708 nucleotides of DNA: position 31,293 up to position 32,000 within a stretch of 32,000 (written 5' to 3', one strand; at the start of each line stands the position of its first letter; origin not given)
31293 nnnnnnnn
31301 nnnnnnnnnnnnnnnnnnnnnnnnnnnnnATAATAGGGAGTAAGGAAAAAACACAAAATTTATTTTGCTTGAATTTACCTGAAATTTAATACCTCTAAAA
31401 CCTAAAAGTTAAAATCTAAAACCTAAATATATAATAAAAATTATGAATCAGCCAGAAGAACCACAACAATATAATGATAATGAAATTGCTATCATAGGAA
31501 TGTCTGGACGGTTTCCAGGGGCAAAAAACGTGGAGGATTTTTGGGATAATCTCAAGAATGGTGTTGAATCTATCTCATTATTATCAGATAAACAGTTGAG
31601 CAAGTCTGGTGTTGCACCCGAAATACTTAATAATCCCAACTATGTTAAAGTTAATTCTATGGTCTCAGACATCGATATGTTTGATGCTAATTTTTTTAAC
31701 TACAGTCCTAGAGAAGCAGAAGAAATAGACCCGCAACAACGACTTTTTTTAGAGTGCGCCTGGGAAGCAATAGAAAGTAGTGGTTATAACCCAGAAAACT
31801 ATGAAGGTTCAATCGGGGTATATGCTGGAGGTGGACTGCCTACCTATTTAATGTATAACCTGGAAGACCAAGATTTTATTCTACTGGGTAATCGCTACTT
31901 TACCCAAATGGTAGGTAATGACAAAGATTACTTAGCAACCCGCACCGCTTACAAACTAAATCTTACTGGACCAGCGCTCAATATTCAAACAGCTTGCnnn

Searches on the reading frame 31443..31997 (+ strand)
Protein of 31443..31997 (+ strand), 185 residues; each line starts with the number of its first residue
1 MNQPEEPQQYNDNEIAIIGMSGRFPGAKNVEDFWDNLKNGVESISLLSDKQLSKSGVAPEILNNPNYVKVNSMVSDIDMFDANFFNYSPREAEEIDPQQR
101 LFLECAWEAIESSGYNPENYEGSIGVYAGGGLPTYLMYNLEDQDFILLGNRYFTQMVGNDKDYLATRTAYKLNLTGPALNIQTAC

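Call 32: search_protein_families(library=pfam, proteins=[window:31443-31997:+], max_evalue=0.001)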
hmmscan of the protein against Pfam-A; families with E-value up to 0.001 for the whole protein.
window:31443-31997:+ (185 aa): 1 family
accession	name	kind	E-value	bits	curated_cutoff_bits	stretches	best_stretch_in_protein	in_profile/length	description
PF00109.32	ketoacyl-synt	-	4.5e-44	151.4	20.8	1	13-185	2-174/252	Beta-ketoacyl synthase, N-terminal domain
